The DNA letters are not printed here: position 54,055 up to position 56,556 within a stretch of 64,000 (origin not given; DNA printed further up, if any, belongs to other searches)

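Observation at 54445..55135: ~230-aa acidic plus RG/RGG low-complexity insertion inside the S1 domain of RNase E/G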

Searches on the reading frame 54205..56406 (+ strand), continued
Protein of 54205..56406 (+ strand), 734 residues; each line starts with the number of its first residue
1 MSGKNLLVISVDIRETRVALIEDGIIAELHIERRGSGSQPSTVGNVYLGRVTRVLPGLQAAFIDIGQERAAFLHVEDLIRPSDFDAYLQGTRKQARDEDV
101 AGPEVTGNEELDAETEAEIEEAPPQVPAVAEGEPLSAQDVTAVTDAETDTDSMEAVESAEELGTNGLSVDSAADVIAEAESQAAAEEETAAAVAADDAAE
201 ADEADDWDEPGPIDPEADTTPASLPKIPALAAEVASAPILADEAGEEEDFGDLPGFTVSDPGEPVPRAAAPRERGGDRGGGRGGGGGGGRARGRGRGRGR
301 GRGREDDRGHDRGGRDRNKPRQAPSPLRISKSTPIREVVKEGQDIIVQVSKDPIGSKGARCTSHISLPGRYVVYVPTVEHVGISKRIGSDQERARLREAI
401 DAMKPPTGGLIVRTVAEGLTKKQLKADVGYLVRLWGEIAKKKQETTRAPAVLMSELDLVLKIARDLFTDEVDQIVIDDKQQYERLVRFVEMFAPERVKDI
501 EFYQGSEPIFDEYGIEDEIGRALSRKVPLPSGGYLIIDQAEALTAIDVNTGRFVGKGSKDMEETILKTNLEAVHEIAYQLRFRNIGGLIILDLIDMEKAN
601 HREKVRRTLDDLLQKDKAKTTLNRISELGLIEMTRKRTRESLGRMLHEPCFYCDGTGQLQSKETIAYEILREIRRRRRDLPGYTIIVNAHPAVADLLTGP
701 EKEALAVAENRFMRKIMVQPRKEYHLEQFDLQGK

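Call 26: search_protein_representatives(protein=window:54205-56406:+)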
Query: 734 residues. Proteins with E-value up to 0.001 (for the whole library): 22528; up to 1e-10: 15381; up to 1e-30: 7371. The best 150 are listed.
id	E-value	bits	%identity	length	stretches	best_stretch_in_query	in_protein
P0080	1.1e-286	969.4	72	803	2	248-734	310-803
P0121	3.2e-228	776.2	62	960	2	264-734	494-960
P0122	7.7e-213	725.3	66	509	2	317-733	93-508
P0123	1.3e-204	698.2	62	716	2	295-733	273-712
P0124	4.7e-204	696.3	63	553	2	317-733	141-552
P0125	1.3e-198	678.3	68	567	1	270-733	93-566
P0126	3.0e-197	673.8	83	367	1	368-734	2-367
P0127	1.3e-196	671.6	53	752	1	4-733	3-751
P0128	1.5e-196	671.4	65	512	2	303-732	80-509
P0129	2.2e-166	571.7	46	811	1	6-734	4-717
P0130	1.6e-158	545.8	49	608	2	304-734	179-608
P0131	2.0e-155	535.6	44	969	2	223-734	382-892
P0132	1.1e-151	523.2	55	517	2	327-732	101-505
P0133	6.0e-151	520.7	54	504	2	330-731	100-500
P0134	1.1e-148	513.3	56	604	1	4-563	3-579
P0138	4.2e-148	511.3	55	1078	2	333-731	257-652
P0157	3.0e-138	478.8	44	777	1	5-734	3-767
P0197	1.8e-124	433.2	40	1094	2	106-731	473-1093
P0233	1.6e-117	410.2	43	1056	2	270-731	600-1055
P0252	1.0e-114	401.0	39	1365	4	254-731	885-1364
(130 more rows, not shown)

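Call 29: predict_structure(alignment_id=A1)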
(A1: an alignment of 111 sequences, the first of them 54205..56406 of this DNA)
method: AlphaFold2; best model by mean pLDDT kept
length: 734 residues; sequences in the alignment: 111
mean_pLDDT: 56.5   pTM: 0.35
mean pLDDT of the five models: 56.5, 56.0, 55.6, 54.0, 50.1
residues with pLDDT >= 90: 80; 70-90: 160; 50-70: 127; < 50: 367
segments of 3 or more residues with pLDDT < 50: 34-38, 87-174, 177-179, 181-186, 188-261, 264-328, 366-380, 407-419, 444-453, 526-556, 584-595, 618-636, 641-643, 645-649, 653-655
pLDDT, mean of each block of 10 residues (from residue 1): 76 81 72 52 68 86 80 74 49 40 31 32 31 30 27 27 30 48 49 38 33 33 34 32 33 38 45 33 33 38 33 36 45 75 75 78 53 36 56 66 49 39 54 54 47 53 75 91 86 87 93 83 53 37 37 50 71 66 46 58 76 60 44 48 48 51 88 88 92 93 93 93 88 70
secondary structure, 60 per line:
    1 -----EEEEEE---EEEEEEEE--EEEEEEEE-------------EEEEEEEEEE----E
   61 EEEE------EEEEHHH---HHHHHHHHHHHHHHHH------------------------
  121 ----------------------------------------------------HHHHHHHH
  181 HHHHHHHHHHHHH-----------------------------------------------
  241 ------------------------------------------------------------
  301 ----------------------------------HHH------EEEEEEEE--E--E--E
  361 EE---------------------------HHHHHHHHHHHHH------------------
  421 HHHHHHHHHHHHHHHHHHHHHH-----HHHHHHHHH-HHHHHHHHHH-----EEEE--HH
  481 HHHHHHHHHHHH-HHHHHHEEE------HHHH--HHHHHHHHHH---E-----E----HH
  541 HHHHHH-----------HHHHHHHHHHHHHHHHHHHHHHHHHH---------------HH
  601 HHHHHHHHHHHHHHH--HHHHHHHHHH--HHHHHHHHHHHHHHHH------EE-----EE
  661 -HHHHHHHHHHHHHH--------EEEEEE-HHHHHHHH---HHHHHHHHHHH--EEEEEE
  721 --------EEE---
elements in order (helices of 4 or more, strands of 3 or more residues): E6-11 E15-22 E25-32 E46-55 E60-64 E71-74 H81-96 H173-193 E344-351 E360-362 H390-402 H421-442 H448-456 H458-467 E473-476 H479-492 H494-499 E500-502 H509-512 H515-524 H539-546 H558-583 H599-615 H618-627 H630-645 H662-675 E684-689 H691-698 H702-712 E715-720 E729-731

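Call 30: find_related_loci(query=A1, collection=genome_contigs, flank=4000)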
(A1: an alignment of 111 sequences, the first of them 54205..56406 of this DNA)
Query A1 (734 aa) in genome_contigs; peptide patterns used: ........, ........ (x = any residue, [..] = any of these).
599 stretches matched a pattern (row limit reached: there are more); 519 encode a relative of the query (tblastn E <= 1e-3); the best 80 are kept; 80 distinct loci.
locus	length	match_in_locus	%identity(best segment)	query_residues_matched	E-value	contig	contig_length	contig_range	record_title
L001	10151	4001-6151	80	1-734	0e+0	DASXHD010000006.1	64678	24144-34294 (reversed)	MAG TPA_asm: Polyangiaceae bacterium isolate SMAG_U5184 k141_4662513, whole genome shotgun sequence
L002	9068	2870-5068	64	3-734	0e+0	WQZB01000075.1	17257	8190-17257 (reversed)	MAG: Polyangiaceae bacterium isolate Emb289P4bin44 Ga0123357_10003933, whole genome shotgun sequence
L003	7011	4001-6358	61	4-734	0e+0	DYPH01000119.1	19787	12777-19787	MAG TPA_asm: Sorangium cellulosum isolate SulCav_GS09_5_65_23 SulCav_GS09_5_4484_length_19787_cov_13_800172, whole genom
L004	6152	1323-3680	61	3-734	0e+0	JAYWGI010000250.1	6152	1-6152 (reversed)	MAG: Myxococcales bacterium isolate GLR21_GL16_DN_2_concoct_140 GLR21_GL16_DN_2_concoct_140_249, whole genome shotgun se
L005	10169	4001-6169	63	3-734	0e+0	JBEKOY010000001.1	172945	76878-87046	MAG: Polyangiaceae bacterium isolate SPRUCE 451 SPRUCE_451_1, whole genome shotgun sequence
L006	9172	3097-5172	63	3-734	0e+0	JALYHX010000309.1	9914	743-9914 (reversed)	MAG: Myxococcota bacterium isolate HIE bin10 SD1475-77_k127_29421, whole genome shotgun sequence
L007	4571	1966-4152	62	3-734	0e+0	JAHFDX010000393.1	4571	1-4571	MAG: Myxococcales bacterium isolate nzgw255 NODE_17947_length_4572_cov_1.612222, whole genome shotgun sequence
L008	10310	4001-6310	60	4-733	0e+0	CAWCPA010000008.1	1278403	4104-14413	MAG: uncultured delta proteobacterium isolate MFD09495.bin.1.134 genome assembly, contig: contig_847, whole genome shotg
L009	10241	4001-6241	61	4-734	0e+0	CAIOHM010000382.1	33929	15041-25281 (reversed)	MAG: uncultured delta proteobacterium isolate ErkenSummer_bin-0132 genome assembly, contig: bin-0132:382/570, whole geno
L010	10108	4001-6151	63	4-734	0e+0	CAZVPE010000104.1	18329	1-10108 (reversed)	MAG TPA_asm: uncultured Polyangiaceae bacterium isolate binchicken_co54_122 genome assembly, contig: NODE_5391_length_18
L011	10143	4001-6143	83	4-734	0e+0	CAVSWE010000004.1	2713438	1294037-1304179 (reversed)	MAG: uncultured delta proteobacterium isolate MFD05705.bin.2.131 genome assembly, contig: contig_27161, whole genome sho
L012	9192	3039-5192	59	4-734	0e+0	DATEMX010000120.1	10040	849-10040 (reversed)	MAG TPA_asm: Polyangiaceae bacterium isolate SMAG_U8954 k141_1652554, whole genome shotgun sequence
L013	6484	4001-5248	94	319-734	0e+0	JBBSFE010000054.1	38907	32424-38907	MAG: Polyangiales bacterium isolate LS1_sbin.79 LS1_sbin.79_K_156253_L_38907_cov_14.0000, whole genome shotgun sequence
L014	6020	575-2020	85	246-734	0e+0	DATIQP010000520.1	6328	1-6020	MAG TPA_asm: Polyangiaceae bacterium isolate SMAG_U15880 k141_668622, whole genome shotgun sequence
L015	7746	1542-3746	67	4-734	0e+0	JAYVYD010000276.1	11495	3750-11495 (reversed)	MAG: Myxococcales bacterium isolate GL85_UP_concoct_158 GL85_UP_concoct_158_275, whole genome shotgun sequence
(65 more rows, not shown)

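Call 31: list_cluster_members(proteins=[P0121, P0122, P0123, P0127, P0129, P0131, P0138, P0157, P0252, P0197])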
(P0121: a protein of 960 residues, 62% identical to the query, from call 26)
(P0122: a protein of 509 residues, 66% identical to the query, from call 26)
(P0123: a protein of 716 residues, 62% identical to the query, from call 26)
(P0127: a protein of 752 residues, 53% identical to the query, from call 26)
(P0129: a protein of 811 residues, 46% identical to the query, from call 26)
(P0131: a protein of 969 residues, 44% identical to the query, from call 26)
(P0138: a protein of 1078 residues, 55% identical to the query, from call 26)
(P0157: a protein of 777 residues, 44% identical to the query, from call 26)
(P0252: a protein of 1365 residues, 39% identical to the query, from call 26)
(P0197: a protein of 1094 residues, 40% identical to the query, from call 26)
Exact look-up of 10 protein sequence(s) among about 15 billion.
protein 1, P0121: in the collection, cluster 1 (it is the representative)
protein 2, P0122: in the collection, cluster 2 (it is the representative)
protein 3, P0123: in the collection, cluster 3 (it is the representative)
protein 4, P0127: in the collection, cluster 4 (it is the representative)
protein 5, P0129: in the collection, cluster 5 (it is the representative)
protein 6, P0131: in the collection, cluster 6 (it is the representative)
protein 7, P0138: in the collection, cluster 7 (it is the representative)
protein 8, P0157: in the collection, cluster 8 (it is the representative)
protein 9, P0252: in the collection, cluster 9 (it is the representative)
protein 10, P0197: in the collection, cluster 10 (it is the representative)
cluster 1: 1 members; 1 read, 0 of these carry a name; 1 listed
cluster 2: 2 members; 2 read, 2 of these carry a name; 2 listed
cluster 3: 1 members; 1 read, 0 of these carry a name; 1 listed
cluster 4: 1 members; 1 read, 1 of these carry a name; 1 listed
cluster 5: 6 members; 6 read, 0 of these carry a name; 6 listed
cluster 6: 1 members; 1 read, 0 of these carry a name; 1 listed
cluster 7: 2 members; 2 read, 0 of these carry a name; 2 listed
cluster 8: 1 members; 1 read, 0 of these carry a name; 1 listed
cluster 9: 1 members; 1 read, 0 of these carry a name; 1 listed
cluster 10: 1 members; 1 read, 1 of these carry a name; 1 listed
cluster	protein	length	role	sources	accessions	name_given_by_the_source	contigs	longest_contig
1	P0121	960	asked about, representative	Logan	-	-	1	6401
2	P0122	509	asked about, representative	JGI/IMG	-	ribonuclease G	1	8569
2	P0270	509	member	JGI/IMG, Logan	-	ribonuclease G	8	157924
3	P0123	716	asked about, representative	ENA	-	-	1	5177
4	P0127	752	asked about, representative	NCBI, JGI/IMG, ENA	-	ribonuclease G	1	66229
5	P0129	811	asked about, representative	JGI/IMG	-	-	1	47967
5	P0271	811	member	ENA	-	-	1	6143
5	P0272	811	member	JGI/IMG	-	-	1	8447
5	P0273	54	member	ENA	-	-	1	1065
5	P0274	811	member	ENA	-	-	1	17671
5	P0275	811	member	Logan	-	-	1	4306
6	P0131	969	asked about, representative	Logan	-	-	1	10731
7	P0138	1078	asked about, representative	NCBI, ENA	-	-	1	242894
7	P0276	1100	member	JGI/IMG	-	-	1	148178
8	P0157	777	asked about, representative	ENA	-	-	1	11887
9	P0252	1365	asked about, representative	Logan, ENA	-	-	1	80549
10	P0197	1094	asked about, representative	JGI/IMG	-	Rne/Rng family ribonuclease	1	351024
